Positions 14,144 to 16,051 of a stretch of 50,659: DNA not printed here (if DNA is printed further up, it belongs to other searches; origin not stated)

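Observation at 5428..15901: Seven-gene operon: three SPFH/band-7 proteins, a His-rich P1B metal ATPase, an ABC-2 exporter and an orphan protein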

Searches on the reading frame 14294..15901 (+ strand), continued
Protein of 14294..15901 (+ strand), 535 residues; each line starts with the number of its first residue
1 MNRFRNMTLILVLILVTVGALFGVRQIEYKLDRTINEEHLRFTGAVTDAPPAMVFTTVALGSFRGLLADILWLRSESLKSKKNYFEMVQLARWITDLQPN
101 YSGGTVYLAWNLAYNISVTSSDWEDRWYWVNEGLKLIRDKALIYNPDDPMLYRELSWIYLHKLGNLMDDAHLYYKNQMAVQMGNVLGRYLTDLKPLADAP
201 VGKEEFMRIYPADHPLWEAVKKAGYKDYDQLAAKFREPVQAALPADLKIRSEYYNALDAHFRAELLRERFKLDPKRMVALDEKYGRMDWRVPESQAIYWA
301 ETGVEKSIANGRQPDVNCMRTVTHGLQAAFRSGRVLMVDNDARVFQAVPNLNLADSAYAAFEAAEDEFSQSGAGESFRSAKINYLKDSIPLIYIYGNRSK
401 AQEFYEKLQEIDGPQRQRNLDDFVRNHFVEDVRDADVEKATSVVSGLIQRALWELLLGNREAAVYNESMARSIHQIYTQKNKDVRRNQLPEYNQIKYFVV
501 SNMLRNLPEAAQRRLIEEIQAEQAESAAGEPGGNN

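Call 36: find_related_loci(query=A2, collection=metagenome_contigs, flank=10000)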
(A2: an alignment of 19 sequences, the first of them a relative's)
Query A2 (514 aa) in metagenome_contigs; peptide patterns used: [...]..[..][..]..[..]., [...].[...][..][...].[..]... (x = any residue, [..] = any of these).
600 stretches matched a pattern (row limit reached: there are more); 562 encode a relative of the query (tblastn E <= 1e-3); the best 80 are kept; 80 distinct loci.
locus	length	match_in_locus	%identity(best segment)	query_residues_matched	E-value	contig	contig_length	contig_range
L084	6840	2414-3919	33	12-507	3e-86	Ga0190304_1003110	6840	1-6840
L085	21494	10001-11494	32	11-499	9e-81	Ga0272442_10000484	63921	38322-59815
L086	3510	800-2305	31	12-507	2e-80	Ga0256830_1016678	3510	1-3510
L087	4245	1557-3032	32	12-493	1e-79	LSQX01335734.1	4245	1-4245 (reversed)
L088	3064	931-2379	34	13-491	3e-80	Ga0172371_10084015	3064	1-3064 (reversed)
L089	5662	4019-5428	33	49-503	2e-77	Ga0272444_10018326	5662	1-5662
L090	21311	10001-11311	32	31-507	5e-77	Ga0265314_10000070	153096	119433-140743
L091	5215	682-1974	35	31-499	8e-77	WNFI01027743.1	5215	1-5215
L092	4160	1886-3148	33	25-493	2e-76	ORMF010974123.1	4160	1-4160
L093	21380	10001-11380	29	11-507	5e-76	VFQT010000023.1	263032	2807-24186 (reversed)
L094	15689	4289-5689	33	11-499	2e-75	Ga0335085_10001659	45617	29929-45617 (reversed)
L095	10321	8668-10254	33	3-486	1e-75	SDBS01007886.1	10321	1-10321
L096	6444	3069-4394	33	33-507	1e-75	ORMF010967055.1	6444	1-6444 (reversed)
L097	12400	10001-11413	34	26-488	4e-75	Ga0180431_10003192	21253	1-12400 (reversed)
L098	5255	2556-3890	32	8-493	3e-75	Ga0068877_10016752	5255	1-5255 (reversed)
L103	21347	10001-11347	32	14-511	2e-74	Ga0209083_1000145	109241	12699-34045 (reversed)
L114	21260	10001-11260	33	12-468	3e-72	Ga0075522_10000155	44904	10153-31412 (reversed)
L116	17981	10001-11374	32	12-499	3e-72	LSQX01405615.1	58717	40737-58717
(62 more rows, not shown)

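Call 41: find_homologous_proteins(query=A2)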
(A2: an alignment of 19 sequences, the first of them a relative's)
Query A2 (19 sequences) (514 aa, profile of the alignment): 289 proteins with E <= 0.001 among 8000 candidates; the best 120 are listed.
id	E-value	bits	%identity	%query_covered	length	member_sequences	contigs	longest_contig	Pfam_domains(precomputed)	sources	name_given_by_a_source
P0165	5.5e-183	628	39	93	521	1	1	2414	-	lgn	-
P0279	1.8e-174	600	32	93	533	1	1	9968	-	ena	-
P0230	4.3e-169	582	100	100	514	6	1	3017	-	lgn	-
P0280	2.8e-166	572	31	94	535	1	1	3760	-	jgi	jgi:hypothetical protein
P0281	9.1e-157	541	29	96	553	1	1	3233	-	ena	-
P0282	7.4e-156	538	32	90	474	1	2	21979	-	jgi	-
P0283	8.8e-155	535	29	95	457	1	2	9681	-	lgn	-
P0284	3.3e-153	529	30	97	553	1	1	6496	-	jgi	-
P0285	5.8e-153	529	33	92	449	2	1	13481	-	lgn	-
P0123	1.3e-151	524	29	95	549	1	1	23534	-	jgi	-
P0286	2.1e-150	520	32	91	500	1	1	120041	-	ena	-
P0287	8.4e-150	518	32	93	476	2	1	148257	-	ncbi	-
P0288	1.1e-149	518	33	94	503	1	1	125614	-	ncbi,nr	ncbi:MAG: hypothetical protein SFY81_16940 [Verrucomicrobiota bacterium]|nr:hypothetical protein [Ve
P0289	1.2e-149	518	30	96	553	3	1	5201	-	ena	-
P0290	5.0e-148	512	34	94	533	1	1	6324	-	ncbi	-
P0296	2.6e-146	507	32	93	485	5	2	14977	-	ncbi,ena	-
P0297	2.7e-146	507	33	92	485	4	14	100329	-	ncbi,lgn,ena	-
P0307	1.4e-144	501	33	96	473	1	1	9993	-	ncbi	-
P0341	1.6e-139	484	32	90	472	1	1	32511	-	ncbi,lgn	-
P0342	2.9e-139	483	32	94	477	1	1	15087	-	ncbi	-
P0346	1.0e-138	482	33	97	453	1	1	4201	-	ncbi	-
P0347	1.2e-138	481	28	90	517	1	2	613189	-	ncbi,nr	ncbi:MAG: hypothetical protein RMN51_04405 [Verrucomicrobiota bacterium]|nr:hypothetical protein [Li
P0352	3.1e-137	477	32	96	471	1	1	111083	-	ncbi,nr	ncbi:MAG: hypothetical protein JXQ71_03040 [Verrucomicrobia bacterium]|nr:hypothetical protein [Verr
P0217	2.3e-136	474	32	97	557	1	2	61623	-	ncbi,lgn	ncbi:MAG: hypothetical protein ACOC8A_00465 [bacterium]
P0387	1.4e-130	455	31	93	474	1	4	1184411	-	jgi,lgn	jgi:hypothetical protein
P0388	5.4e-130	453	30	96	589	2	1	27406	-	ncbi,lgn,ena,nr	ncbi:MAG: hypothetical protein ISS77_02760 [Phycisphaerae bacterium]|nr:hypothetical protein [Phycis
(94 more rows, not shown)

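Call 42: find_encoding_contigs(protein=P0388, flank=10000, max_places=1)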
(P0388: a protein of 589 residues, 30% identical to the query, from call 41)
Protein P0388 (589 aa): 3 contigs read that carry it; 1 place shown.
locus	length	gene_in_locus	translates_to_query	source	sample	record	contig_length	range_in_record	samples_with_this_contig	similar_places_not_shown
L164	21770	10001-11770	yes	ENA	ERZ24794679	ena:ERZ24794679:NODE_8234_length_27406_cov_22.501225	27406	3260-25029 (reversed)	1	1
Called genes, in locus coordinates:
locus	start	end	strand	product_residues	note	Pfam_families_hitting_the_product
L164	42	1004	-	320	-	PF13346:ABC2_membrane_5 (weak)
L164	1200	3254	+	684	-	PF01145:Band_7 (weak)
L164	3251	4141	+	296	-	PF01145:Band_7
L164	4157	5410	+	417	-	PF01145:Band_7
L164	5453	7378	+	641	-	PF00122:E1-E2_ATPase, PF00702:Hydrolase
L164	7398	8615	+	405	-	PF00005:ABC_tran, PF13304:AAA_21 (faint)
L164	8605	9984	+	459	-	-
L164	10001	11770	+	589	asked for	-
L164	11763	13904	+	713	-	PF00580:UvrD-helicase, PF13245:AAA_19, PF13604:AAA_30 (faint), PF01443:Viral_helicase1 (faint), PF13361:UvrD_C, PF13538:UvrD_C_2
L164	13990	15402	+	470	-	PF00342:PGI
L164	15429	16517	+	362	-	PF00483:NTP_transferase, PF12804:NTP_transf_3, PF22640:ManC_GMP_beta-helix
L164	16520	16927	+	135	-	PF03652:RuvX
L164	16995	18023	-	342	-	PF01208:URO-D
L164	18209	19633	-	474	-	PF02775:TPP_enzyme_C, PF01558:POR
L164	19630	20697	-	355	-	PF01855:POR_N, PF17147:PFOR_II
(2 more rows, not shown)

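Call 43: find_encoding_contigs(protein=P0347, flank=10000, max_places=1)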
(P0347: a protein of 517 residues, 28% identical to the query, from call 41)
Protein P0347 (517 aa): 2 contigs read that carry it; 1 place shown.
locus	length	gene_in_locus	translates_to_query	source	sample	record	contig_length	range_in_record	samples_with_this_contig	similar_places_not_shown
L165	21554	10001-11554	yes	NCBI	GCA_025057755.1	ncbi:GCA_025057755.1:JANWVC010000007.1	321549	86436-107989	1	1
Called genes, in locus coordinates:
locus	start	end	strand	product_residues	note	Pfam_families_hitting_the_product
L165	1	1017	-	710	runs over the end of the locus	PF17191:RecG_wedge, PF00270:DEAD, PF04851:ResIII, PF00271:Helicase_C, PF19833:RecG_dom3_C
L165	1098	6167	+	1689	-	PF00082:Peptidase_S8, PF16656:Pur_ac_phosph_N (weak)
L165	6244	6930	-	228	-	PF04298:Zn_peptidase_2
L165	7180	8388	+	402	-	PF00005:ABC_tran, PF13304:AAA_21 (weak)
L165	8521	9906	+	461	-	-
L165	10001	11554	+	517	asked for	-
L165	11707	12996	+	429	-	PF01053:Cys_Met_Meta_PP, PF01041:DegT_DnrJ_EryC1 (weak)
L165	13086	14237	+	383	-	PF00561:Abhydrolase_1, PF12697:Abhydrolase_6 (weak)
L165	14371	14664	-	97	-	PF03647:Tmemb_14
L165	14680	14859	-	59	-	PF14255:Zn_ribbon_21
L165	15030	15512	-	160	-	PF04972:BON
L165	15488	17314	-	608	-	PF04551:GcpE, PF26540:GcpE_C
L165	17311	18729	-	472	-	PF02163:Peptidase_M50, PF00595:PDZ (weak), PF14685:PDZ_Tricorn (faint), PF17820:PDZ_6 (weak), PF13180:PDZ_2, PF17820:PDZ_6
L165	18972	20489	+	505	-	-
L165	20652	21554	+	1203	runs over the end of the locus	PF01855:POR_N, PF17147:PFOR_II, PF01558:POR, PF10371:EKR, PF12838:Fer4_7, PF13183:Fer4_8 (weak), PF13484:Fer4_16, PF02775:TPP_enzyme_C, +6 more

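Call 44: find_encoding_contigs(protein=P0387, flank=10000, max_places=1)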
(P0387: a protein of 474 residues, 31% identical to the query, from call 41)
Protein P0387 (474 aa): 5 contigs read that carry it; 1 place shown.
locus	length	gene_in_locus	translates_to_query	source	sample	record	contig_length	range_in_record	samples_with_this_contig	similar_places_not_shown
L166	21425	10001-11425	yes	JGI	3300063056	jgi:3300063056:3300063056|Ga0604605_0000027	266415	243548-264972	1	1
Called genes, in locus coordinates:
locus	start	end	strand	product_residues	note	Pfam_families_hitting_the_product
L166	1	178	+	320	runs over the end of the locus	-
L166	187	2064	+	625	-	PF01145:Band_7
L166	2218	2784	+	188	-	-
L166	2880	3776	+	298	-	PF01145:Band_7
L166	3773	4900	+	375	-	PF01145:Band_7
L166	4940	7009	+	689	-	PF00122:E1-E2_ATPase, PF00702:Hydrolase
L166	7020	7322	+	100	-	-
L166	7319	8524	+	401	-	PF00005:ABC_tran, PF13304:AAA_21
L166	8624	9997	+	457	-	-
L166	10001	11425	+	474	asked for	-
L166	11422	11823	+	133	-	-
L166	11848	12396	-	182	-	PF12826:HHH_2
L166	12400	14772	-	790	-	PF22745:Nlig-Ia, PF01653:DNA_ligase_aden, PF03120:OB_DNA_ligase, PF03119:DNA_ligase_ZBD (faint), PF12826:HHH_2 (faint), PF00533:BRCT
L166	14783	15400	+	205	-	PF10502:Peptidase_S26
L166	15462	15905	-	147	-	PF00293:NUDIX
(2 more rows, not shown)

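Call 57: find_encoding_contigs(protein=P0288, flank=10000, max_places=1)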
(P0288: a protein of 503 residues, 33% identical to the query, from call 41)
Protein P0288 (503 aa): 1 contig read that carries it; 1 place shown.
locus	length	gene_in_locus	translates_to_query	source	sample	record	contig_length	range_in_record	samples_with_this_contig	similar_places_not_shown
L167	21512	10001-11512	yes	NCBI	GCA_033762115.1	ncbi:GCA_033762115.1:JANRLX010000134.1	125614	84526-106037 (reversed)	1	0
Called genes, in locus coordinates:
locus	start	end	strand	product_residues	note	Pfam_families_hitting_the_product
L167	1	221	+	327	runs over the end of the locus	PF04166:PdxA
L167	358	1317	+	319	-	-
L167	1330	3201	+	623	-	PF01145:Band_7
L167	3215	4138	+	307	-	PF01145:Band_7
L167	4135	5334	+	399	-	PF01145:Band_7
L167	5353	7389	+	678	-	PF00122:E1-E2_ATPase, PF00702:Hydrolase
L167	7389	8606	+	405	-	PF00005:ABC_tran, PF13304:AAA_21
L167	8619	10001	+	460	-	-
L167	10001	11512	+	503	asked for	-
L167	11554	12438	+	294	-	PF13414:TPR_11 (weak), PF13432:TPR_16, PF01476:LysM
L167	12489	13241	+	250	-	-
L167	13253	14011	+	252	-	PF00005:ABC_tran, PF13304:AAA_21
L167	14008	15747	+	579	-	PF16949:ABC_tran_2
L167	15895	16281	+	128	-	-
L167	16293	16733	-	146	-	-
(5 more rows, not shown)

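Call 58: find_encoding_contigs(protein=P0352, flank=10000, max_places=1)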
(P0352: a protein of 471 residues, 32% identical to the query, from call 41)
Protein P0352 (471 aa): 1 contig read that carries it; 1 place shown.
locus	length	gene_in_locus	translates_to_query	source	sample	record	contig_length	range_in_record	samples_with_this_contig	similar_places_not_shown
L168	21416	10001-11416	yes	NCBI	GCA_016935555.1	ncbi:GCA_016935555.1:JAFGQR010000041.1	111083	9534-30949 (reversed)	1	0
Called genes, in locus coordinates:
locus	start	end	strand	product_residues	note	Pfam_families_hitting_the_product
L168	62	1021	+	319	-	PF12730:ABC2_membrane_4 (weak)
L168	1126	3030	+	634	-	PF01145:Band_7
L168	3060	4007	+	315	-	PF01145:Band_7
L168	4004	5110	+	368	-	PF01145:Band_7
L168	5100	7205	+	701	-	PF00122:E1-E2_ATPase, PF00702:Hydrolase, PF12710:HAD (weak), PF08282:Hydrolase_3 (faint)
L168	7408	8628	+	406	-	PF00005:ABC_tran, PF13304:AAA_21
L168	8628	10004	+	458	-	-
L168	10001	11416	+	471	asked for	-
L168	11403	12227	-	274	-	PF01026:TatD_DNase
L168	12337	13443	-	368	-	PF01520:Amidase_3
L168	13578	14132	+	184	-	PF02441:Flavoprotein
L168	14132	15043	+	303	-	PF01040:UbiA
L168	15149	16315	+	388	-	PF04055:Radical_SAM, PF19288:CofH_C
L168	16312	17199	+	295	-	PF02621:VitK2_biosynth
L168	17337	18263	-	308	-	PF06574:FAD_syn, PF01687:Flavokinase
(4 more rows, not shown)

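Call 64: list_cluster_members(proteins=[P0287, P0290, P0296, P0297, P0307, P0341, P0342, P0346, P0197, P0217])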
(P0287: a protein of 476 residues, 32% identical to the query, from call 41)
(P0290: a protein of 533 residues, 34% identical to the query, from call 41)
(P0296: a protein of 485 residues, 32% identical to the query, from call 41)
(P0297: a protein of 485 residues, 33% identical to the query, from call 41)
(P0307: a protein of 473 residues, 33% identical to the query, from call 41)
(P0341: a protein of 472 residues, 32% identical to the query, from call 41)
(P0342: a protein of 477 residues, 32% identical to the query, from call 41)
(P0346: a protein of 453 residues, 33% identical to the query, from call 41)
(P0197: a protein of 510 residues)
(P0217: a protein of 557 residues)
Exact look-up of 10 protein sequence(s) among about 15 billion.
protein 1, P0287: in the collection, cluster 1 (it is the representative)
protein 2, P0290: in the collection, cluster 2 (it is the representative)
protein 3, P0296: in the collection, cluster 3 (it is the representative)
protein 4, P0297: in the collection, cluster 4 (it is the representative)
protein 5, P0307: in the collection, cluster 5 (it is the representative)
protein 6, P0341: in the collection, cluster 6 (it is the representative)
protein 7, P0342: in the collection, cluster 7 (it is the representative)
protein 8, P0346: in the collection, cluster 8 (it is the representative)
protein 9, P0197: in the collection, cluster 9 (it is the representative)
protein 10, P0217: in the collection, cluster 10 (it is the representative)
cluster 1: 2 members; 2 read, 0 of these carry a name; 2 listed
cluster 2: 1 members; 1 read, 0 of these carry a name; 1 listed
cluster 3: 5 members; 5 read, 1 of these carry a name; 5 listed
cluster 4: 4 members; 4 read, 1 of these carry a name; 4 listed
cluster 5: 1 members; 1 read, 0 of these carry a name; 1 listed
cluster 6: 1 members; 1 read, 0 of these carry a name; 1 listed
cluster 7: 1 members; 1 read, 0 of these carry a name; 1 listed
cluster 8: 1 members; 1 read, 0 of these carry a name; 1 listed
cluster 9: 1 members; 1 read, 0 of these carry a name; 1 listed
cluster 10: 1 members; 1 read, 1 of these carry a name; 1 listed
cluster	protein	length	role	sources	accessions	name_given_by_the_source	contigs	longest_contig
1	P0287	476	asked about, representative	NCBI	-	-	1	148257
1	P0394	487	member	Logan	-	-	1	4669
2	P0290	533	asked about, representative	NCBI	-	-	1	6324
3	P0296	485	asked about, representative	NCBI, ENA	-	-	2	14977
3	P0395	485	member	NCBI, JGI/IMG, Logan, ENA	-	hypothetical protein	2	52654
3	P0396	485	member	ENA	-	-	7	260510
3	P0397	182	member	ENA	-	-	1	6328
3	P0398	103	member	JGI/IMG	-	-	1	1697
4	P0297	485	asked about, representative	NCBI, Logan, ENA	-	-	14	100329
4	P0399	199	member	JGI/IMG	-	hypothetical protein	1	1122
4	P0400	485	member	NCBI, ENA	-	-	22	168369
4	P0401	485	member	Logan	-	-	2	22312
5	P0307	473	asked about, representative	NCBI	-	-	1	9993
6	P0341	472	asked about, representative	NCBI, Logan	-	-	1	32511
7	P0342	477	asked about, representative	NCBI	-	-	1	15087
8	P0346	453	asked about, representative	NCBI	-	-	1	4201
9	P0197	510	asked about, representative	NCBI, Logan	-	-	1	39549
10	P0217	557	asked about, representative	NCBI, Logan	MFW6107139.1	MAG: hypothetical protein ACOC8A_00465 [bacterium]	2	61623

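Call 72: search_protein_families(library=pfam, max_evalue=0.001, proteins=[L114:8251-9726:-, L114:7020-8177:-, L114:11469-11915:+, L090:6323-7078:+, L090:5339-6223:+, L116:6254-7162:+, L116:3337-6123:+, L103:5630-6592:+, L103:6849-7397:+, L103:4176-5633:+])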
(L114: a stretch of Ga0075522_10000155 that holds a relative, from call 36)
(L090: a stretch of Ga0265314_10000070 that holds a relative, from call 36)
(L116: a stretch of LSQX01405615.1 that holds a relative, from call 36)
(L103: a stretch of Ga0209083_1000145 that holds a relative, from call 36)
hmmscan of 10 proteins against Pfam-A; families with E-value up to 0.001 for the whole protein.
L114:8251-9726:- (491 aa): 3 families
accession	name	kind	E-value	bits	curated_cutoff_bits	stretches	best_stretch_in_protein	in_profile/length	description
PF02518.31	HATPase_c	-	6.4e-11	43.1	26.4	1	365-453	5-110/111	Histidine kinase-, DNA gyrase B-, and HSP90-like ATPase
PF07730.19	HisKA_3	-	7.8e-07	30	24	1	255-315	1-62/68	Histidine kinase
PF13581.12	HATPase_c_2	-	2.3e-05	24.8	27.4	1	349-418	15-89/127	Histidine kinase-like ATPase domain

L114:7020-8177:- (385 aa): 1 family
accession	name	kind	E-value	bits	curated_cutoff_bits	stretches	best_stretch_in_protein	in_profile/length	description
PF01916.23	DS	-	1.6e-68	231.5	27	1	35-333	9-287/288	Deoxyhypusine synthase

L114:11469-11915:+ (148 aa): 1 family
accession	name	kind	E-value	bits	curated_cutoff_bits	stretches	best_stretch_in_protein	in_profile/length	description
PF00072.30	Response_reg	-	2.1e-21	76.6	30.2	1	8-132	1-110/111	Response regulator receiver domain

L090:6323-7078:+ (251 aa): 1 family
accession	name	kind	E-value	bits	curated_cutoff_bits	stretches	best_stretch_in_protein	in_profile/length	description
PF01522.26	Polysacc_deac_1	-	2.5e-27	95.7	23.1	1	76-209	4-121/124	Polysaccharide deacetylase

L090:5339-6223:+ (294 aa): 0 families

L116:6254-7162:+ (302 aa): 1 family
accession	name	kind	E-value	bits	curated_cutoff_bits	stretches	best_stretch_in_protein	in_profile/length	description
PF01261.30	AP_endonuc_2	-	1e-14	55.3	31.1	1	68-295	1-244/249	Xylose isomerase-like TIM barrel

L116:3337-6123:+ (928 aa): 9 families
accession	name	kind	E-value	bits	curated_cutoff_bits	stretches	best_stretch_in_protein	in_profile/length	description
PF20473.4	MmeI_Mtase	-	1.2e-88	297.1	27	1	361-622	5-258/259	MmeI, DNA-methyltransferase domain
PF20466.3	MmeI_TRD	-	5.2e-73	245.3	27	1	641-843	2-207/207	MmeI, target recognition domain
PF20464.3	MmeI_N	-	4.6e-38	131.8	27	1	12-185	5-180/181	MmeI, N-terminal domain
PF20465.4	MmeI_hel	-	5e-20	72.5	27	1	198-273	2-75/75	MmeI, helicase spacer domain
PF20467.3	MmeI_C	-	3.9e-17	62.7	27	1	847-922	5-80/83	MmeI, C-terminal domain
PF07669.17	Eco57I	-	1.1e-07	32.5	25.3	1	427-565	2-139/171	Eco57I restriction-modification methylase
PF02384.22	N6_Mtase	-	3.4e-05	23.8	20.4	1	378-524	49-158/311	N-6 DNA Methylase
PF25120.1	DUF7814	-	0.00019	21.6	27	1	232-283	115-166/228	Domain of unknown function (DUF7814)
PF01170.24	UPF0020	-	0.00028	21.1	22.3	0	375-445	28-96/197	RMKL-like, methyltransferase domain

L103:5630-6592:+ (320 aa): 0 families

L103:6849-7397:+ (182 aa): 8 families
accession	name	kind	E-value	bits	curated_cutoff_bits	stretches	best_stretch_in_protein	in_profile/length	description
PF12837.12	Fer4_6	-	1.1e-08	35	25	0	39-54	4-19/24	4Fe-4S binding domain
PF12838.12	Fer4_7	-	1.3e-08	35.6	27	0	34-54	27-48/52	4Fe-4S dicluster domain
PF00037.32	Fer4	-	1.2e-06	28.5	21.1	0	39-54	3-18/24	4Fe-4S binding domain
PF13237.11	Fer4_10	-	7.6e-06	26.2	25.5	0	141-164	3-22/53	4Fe-4S dicluster domain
PF12797.12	Fer4_2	-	1.1e-05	25.6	24.5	0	39-54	5-20/22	4Fe-4S binding domain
PF14697.11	Fer4_21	-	3.8e-05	24.2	35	1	115-165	3-58/59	4Fe-4S dicluster domain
PF13187.11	Fer4_9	-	3.9e-05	24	27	0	35-54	34-47/52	4Fe-4S dicluster domain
PF13183.11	Fer4_8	-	0.00013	22.8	27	0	35-54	46-64/68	4Fe-4S dicluster domain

L103:4176-5633:+ (485 aa): 3 families
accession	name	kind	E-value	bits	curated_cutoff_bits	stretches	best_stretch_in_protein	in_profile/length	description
PF13360.13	PQQ_2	-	2.1e-24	86.9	27.6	1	137-385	5-232/233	Outer membrane protein assembly factor BamB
PF13570.13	Beta-prop_ACSF4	-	3.9e-08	33.5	133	0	136-295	30-172/329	Beta-alanine-activating enzyme, beta-propeller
PF01011.28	PQQ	-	8.2e-06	25.2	26.7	0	215-260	541-586/595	Glucose/ethanol/alcohol dehydrogenase, beta-propeller domain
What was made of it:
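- Tried and rejected: Neighbours of loci with only g5-g7 or only g7 are unrelated housekeeping or regulatory genes (call 72).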
